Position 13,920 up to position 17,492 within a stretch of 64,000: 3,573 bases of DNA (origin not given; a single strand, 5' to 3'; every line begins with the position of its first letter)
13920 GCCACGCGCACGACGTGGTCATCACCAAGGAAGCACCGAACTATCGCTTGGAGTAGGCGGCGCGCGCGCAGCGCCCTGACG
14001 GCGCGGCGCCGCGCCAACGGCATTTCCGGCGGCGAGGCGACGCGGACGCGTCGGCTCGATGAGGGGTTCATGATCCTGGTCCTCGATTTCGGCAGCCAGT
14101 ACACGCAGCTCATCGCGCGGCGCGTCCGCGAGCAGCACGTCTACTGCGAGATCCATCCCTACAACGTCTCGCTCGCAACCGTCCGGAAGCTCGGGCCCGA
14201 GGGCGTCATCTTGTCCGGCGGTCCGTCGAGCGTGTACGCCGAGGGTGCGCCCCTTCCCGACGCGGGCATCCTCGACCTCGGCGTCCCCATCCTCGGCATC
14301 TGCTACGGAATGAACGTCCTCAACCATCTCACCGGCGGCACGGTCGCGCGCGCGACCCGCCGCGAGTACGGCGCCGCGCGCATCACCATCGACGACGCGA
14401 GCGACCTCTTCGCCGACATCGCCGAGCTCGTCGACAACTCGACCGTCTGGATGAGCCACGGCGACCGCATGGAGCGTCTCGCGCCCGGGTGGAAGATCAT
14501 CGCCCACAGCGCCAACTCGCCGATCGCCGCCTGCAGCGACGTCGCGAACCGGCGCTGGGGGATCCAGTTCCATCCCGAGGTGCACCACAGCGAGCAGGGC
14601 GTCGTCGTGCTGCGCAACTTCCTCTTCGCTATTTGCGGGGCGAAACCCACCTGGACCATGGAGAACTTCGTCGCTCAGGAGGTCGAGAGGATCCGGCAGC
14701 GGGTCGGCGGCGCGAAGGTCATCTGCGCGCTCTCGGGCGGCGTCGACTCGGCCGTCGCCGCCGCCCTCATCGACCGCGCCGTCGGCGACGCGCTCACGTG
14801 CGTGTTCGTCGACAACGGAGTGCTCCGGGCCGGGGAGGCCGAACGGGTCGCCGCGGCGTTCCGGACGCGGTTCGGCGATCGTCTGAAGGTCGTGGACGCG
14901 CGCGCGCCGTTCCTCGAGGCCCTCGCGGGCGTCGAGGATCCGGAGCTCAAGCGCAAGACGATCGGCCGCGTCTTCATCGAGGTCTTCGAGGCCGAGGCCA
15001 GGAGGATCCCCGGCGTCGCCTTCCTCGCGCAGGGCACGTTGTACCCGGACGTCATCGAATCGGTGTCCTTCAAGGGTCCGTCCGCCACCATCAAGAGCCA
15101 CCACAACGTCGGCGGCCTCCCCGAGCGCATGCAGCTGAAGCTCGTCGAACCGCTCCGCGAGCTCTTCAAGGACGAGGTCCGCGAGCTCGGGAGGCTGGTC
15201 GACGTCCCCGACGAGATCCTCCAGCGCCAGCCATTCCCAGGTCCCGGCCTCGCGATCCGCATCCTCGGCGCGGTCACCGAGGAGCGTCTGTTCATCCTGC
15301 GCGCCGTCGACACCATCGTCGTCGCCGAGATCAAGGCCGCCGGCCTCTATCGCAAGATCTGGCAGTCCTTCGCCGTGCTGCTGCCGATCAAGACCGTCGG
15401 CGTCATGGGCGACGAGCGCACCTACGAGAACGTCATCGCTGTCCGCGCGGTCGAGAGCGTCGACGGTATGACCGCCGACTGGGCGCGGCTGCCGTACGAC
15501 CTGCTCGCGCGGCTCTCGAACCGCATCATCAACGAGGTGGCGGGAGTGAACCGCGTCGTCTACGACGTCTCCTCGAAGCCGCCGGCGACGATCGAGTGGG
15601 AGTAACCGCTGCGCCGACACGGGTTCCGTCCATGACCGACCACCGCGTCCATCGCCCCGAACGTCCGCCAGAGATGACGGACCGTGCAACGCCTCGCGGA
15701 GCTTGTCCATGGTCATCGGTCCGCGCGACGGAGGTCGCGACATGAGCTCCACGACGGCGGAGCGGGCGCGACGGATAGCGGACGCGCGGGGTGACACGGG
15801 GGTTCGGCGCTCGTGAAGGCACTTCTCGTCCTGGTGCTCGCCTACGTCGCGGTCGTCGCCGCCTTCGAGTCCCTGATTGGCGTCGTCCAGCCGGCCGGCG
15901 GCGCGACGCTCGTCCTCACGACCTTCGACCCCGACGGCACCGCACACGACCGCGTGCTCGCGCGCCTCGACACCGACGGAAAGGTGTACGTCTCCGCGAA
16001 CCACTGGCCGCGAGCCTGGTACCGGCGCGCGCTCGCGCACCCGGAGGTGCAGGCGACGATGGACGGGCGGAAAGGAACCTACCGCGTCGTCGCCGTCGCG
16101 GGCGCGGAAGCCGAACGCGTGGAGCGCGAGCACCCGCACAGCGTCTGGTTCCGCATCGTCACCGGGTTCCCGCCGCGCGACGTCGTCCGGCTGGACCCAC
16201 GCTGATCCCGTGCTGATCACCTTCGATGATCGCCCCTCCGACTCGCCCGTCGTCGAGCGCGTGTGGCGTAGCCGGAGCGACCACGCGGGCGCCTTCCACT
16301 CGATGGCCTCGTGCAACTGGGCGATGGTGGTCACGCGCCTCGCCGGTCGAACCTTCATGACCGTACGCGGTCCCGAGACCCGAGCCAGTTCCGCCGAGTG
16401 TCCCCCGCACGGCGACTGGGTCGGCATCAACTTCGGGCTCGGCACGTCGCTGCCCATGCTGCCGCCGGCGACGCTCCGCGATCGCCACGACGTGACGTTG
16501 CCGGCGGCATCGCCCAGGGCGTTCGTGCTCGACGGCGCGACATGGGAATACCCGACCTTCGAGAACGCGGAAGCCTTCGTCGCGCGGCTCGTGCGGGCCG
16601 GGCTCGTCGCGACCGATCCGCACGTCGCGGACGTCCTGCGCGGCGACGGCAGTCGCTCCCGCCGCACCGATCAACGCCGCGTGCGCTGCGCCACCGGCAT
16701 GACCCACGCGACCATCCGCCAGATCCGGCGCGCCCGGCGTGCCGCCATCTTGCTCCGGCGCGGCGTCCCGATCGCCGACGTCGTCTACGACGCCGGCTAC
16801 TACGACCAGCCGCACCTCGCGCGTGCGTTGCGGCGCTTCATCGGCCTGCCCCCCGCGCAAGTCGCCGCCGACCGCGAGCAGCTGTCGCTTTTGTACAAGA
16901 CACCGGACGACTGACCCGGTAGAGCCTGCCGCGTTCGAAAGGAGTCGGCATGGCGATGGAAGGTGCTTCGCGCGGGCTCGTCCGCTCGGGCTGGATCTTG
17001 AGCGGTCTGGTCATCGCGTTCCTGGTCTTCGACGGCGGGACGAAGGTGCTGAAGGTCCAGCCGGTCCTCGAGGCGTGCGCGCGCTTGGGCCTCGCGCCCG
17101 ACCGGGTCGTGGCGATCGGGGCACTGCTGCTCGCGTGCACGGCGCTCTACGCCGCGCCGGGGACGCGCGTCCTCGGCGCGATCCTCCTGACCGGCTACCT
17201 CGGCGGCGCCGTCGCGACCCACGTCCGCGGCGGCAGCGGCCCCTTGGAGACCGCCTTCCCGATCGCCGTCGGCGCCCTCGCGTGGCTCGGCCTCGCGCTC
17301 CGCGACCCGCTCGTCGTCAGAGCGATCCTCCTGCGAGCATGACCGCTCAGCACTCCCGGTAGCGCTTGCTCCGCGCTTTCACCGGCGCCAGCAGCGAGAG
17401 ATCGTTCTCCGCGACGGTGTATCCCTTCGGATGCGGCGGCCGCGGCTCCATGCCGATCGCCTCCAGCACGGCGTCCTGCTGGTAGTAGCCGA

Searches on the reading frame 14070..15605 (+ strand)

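Call 88: search_protein_families(library=pfam, proteins=[window:14070-15605:+], max_evalue=0.00001)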
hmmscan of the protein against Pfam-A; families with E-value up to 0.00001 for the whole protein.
window:14070-15605:+ (511 aa): 4 families
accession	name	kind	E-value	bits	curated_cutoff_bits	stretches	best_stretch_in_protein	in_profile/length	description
PF00958.27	GMP_synt_C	-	1.2e-46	157.1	27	1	420-510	2-92/92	GMP synthase C terminal domain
PF00117.34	GATase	-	1e-39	136.6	22.8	1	3-186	1-188/190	Glutamine amidotransferase class-I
PF07722.19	Peptidase_C26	-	3.3e-10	40.6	20.5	1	68-170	102-219/219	Peptidase C26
PF02540.23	NAD_synthase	-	4.8e-10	39.4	21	0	199-277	7-81/242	NAD synthase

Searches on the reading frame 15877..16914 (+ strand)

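Call 88: search_protein_families(library=pfam, proteins=[window:15877-16914:+], max_evalue=0.00001)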
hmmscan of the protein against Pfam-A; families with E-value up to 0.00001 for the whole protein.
window:15877-16914:+ (345 aa): 1 family
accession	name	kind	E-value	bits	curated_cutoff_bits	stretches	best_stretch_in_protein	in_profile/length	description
PF12833.13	HTH_18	-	7.6e-13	49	33.6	1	261-329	8-77/80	Helix-turn-helix domain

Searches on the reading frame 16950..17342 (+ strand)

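Call 88: search_protein_families(library=pfam, proteins=[window:16950-17342:+], max_evalue=0.00001)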
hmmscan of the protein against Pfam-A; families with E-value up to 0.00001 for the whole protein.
window:16950-17342:+ (130 aa): 1 family
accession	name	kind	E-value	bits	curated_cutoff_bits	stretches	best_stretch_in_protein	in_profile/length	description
PF13564.11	DoxX_2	-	2.2e-17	63.5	26.3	1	16-113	1-102/103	DoxX-like family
